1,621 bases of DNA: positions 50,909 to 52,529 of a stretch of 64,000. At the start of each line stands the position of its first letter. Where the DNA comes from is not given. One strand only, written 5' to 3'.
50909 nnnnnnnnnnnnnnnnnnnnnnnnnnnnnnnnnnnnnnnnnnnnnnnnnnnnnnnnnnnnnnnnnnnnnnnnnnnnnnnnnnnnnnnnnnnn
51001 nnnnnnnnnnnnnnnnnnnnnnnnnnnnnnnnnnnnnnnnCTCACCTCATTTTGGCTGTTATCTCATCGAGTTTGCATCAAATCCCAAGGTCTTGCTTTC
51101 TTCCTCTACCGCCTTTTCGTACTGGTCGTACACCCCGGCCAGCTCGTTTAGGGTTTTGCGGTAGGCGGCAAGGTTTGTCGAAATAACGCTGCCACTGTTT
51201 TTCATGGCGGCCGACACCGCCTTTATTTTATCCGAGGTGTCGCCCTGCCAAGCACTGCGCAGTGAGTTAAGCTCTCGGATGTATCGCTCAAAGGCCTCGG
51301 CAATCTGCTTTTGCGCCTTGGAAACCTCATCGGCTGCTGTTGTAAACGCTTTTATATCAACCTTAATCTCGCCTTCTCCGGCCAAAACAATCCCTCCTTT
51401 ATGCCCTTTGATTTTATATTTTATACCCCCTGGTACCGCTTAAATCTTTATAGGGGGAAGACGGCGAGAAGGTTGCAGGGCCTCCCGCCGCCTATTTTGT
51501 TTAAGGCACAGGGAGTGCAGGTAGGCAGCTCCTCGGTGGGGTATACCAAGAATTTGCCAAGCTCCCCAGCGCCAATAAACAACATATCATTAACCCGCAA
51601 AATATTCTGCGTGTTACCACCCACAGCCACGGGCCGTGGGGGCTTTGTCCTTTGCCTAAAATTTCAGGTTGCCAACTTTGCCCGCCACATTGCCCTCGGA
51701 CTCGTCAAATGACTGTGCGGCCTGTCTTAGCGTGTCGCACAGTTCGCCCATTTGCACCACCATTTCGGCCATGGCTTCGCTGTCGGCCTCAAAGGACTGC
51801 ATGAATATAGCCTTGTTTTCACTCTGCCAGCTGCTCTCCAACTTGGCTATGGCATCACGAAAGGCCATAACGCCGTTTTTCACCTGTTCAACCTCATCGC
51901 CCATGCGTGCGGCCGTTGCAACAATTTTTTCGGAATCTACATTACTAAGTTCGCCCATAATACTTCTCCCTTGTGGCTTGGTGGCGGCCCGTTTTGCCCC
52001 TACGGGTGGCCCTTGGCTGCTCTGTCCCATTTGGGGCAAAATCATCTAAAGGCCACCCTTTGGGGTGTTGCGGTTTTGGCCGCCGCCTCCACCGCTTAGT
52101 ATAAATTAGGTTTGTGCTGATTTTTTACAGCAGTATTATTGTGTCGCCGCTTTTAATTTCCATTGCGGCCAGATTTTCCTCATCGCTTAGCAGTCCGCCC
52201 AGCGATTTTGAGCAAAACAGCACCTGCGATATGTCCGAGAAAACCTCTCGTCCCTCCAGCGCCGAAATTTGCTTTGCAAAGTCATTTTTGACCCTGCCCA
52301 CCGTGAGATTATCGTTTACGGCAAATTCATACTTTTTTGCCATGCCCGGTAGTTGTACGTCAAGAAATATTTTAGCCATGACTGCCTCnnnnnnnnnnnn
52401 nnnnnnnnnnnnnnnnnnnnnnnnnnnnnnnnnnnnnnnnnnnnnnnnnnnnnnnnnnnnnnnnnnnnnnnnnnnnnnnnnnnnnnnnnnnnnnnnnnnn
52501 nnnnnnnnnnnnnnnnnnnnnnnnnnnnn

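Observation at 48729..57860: Stripped-down T7SSb-like secretion locus: EssC, YukD and five WXG100 genes, but no recognisable EssA, EssB/YukC or EsaA/YueB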

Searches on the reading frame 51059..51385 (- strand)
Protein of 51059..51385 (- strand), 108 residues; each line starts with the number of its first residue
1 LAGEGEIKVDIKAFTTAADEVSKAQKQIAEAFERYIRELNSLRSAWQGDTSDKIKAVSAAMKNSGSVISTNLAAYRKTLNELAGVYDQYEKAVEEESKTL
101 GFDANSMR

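Call 3: search_protein_families(library=pfam, proteins=[window:51059-51385:-], max_evalue=1)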
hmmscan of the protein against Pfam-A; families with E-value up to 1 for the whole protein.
window:51059-51385:- (108 aa): 25 families
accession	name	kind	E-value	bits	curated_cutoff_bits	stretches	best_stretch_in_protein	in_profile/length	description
PF06013.18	WXG100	-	2e-10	41.3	27.3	1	6-90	1-85/86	Proteins of 100 residues with WXG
PF10498.14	IFT57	-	0.00013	21.6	40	1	7-100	213-305/360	Intra-flagellar transport protein 57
PF01601.21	CoV_S2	-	0.0017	17.5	40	1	9-92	192-264/521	Coronavirus spike glycoprotein S2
PF12699.13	phiKZ_IP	-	0.0018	18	27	1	9-86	301-385/387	phiKZ-like phage internal head proteins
PF03938.19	OmpH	-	0.016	15.8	32.4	1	9-96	5-88/141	Outer membrane protein (OmpH-like)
PF14643.11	DUF4455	-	0.016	14.3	30.4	1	10-82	323-395/469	Domain of unknown function (DUF4455)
PF09177.16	STX6_10_61_N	-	0.017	16.1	29.4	1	14-91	3-69/99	Syntaxin 6/10/61, N-terminal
PF16591.11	HBM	-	0.02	14.8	29.8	1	18-62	158-202/254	Helical bimodular sensor domain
PF25034.1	Spectrin_SYNE1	-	0.022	14.9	35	1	25-95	35-110/188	Nesprin-1, spectrin repeats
PF20667.3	Sec10_N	-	0.035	14.6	27.4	1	26-95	2-67/118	Exocyst complex component Sec10, N-terminal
PF09728.14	Taxilin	-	0.036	13.7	30.3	1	20-94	78-152/302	Myosin-like coiled-coil protein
PF07309.16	FlaF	-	0.037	14.5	23.6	1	12-61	3-52/113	Flagellar protein FlaF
PF06810.17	Phage_scaffold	-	0.037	14.4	35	1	47-100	9-57/170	Phage capsid assembly scaffolding protein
PF03148.19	Tektin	-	0.048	12.9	34.3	1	17-99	11-93/383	Tektin family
PF13339.11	AATF-Che1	-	0.05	14.6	24.7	1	11-92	41-129/137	Apoptosis antagonizing transcription factor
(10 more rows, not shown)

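Call 4: search_protein_families(library=ncbifam, proteins=[window:51059-51385:-], max_evalue=1)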
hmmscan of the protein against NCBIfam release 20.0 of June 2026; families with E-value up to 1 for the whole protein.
window:51059-51385:- (108 aa): 9 families
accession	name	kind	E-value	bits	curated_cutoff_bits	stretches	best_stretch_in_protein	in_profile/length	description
NF035934.1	ESAT6_2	subfamily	2.1e-09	37.5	100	1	6-98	2-94/96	pore-forming ESAT-6 family protein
TIGR03930.1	WXG100_ESAT6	subfamily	2.5e-09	37.2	44.85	1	6-92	1-87/90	WXG100 family type VII secretion target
TIGR00996.1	Mtu_fam_mce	paralog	0.0028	16.9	140.5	1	11-106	169-263/291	MCE family protein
NF010470.0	PRK13895.1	subfamily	0.015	15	139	1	22-81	41-98/144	conjugal transfer protein TraM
TIGR02977.1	phageshock_pspA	equivalog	0.021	14.5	242.95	1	12-95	95-177/219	phage shock protein PspA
NF005761.0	PRK07588.1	equivalog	0.023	13.6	454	1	2-71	295-362/392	FAD-binding domain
NF047516.1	LA_3659_fam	equivalog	0.036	13.6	36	1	10-96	128-212/221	LA_3659 family protein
NF047514.1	SpiroCoCo_N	equivalog_domain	0.036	13.6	75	1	10-96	128-212/221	SpiroCoCo family coiled-coil protein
TIGR04197.1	T7SS_SACOL2603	subfamily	0.062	13.9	26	0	50-100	18-67/85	TIGR04197 family type VII secretion effector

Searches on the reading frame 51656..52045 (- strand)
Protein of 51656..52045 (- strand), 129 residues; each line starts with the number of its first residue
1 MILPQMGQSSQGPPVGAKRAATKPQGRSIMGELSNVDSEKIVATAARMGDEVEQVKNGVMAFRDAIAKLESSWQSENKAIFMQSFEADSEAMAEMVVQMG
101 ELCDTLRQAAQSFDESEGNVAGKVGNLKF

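Call 3: search_protein_families(library=pfam, proteins=[window:51656-52045:-], max_evalue=1)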
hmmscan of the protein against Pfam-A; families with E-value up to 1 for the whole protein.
window:51656-52045:- (129 aa): 4 families
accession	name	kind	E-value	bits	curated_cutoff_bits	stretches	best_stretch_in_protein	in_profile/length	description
PF06013.18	WXG100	-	6.4e-08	33.2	27.3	1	35-115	3-83/86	Proteins of 100 residues with WXG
PF10824.14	T7SS_ESX_EspC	-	2.8e-06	28.1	23.5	1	35-125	6-99/100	Excreted virulence factor EspC, type VII ESX diderm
PF00873.25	ACR_tran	-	0.06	11.5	28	1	17-113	650-746/1021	AcrB/AcrD/AcrF family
PF18688.6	DUF5638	-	0.15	13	39.8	1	35-81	50-96/104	Family of unknown function (DUF5638)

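Call 4: search_protein_families(library=ncbifam, proteins=[window:51656-52045:-], max_evalue=1)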
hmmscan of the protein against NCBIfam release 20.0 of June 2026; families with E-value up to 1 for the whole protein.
window:51656-52045:- (129 aa): 4 families
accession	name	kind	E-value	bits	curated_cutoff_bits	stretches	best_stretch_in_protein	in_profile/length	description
TIGR03930.1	WXG100_ESAT6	subfamily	2.5e-09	37.2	44.85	1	36-121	4-89/90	WXG100 family type VII secretion target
NF035934.1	ESAT6_2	subfamily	0.0055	16.9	100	1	38-121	7-90/96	pore-forming ESAT-6 family protein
TIGR00750.1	lao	equivalog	0.0072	15.5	240.75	1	38-94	149-206/300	methylmalonyl Co-A mutase-associated GTPase MeaB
NF008667.0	PRK11667.1-5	equivalog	0.11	12.4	221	1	92-127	18-53/157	hypothetical protein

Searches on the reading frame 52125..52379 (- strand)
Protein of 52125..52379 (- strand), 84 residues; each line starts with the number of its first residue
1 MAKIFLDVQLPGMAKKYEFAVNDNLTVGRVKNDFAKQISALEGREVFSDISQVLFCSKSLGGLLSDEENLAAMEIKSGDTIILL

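Call 3: search_protein_families(library=pfam, proteins=[window:52125-52379:-], max_evalue=1)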
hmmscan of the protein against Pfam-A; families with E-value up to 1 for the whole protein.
window:52125-52379:- (84 aa): 4 families
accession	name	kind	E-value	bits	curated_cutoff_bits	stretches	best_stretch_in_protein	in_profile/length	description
PF00240.29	ubiquitin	-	0.0021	18.2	25.4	1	15-83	9-67/72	Ubiquitin family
PF08817.16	YukD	-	0.012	16.8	27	1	8-83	4-76/76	WXG100 protein secretion system (Wss), protein YukD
PF25822.1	UBL_USP40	-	0.024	15.1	23.2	1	12-83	13-81/88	USP40 ubiquitin-like domain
PF25327.1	UBL_ZFAND1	-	0.027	15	27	1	21-83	2-65/69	ZFAND1-like ubiquitin-like domain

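Call 4: search_protein_families(library=ncbifam, proteins=[window:52125-52379:-], max_evalue=1)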
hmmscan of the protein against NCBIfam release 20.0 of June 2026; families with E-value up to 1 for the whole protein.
window:52125-52379:- (84 aa): 0 families

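Call 67: search_protein_families(library=pfam, alignment_id=A4, max_evalue=1)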
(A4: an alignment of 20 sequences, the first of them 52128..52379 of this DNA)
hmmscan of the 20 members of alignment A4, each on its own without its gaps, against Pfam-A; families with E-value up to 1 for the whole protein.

A. member 1, window:52128-52379:- (84 aa): 4 families
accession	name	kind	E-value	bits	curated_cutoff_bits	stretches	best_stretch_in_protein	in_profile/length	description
PF00240.29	ubiquitin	-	0.0021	18.2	25.4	1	15-83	9-67/72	Ubiquitin family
PF08817.16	YukD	-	0.012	16.8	27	1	8-83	4-76/76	WXG100 protein secretion system (Wss), protein YukD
PF25822.1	UBL_USP40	-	0.024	15.1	23.2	1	12-83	13-81/88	USP40 ubiquitin-like domain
PF25327.1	UBL_ZFAND1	-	0.027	15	27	1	21-83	2-65/69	ZFAND1-like ubiquitin-like domain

B. families by the number of members that match (of 20 scanned): 11 families
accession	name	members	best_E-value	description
PF08817.16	YukD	14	0.00019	WXG100 protein secretion system (Wss), protein YukD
PF00240.29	ubiquitin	14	0.00058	Ubiquitin family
PF25822.1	UBL_USP40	10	0.0054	USP40 ubiquitin-like domain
PF25327.1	UBL_ZFAND1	3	0.024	ZFAND1-like ubiquitin-like domain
PF11543.14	UN_NPL4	2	0.067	Nuclear pore localisation protein NPL4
PF02192.22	PI3K_p85B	1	0.0075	PI3-kinase family, p85-binding domain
PF24620.1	DUF7625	1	0.015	Domain of unknown function (DUF7625)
PF00794.24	PI3K_rbd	1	0.06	PI3-kinase family, ras-binding domain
PF14775.11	NYD-SP28_assoc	1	0.12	Sperm tail C-terminal domain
PF19782.4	DUF6267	1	0.14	Family of unknown function (DUF6267)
PF21685.2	Fungal_virus_P2_N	1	0.22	Fungal virus Capsid protein, N-terminal domain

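Call 68: search_solved_structures(query=A4, max_evalue=10)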
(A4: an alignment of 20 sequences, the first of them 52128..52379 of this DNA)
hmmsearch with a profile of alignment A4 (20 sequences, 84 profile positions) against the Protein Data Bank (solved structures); distinct sequences matched with E-value up to 10: 7.
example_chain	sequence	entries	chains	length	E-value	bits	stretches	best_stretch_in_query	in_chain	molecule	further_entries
5zmb_A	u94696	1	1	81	0.2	15.1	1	8-84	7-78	ubiquintin-like protein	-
3aq1_B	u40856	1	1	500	0.76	13.3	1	26-69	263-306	Thermosome subunit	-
1wx8_A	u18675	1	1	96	1.4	12.4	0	14-81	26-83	RIKEN cDNA 4931431F19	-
5zew_A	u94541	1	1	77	1.5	12.3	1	64-84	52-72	Ubiquitin-like protein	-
6fj7_A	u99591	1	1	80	1.6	12.2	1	64-84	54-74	Ubiquitin-like protein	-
2mqj_A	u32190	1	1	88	2.1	11.8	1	64-84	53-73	Ubiquitin-like protein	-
2klc_A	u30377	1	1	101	2.2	11.8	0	14-83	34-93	Ubiquilin-1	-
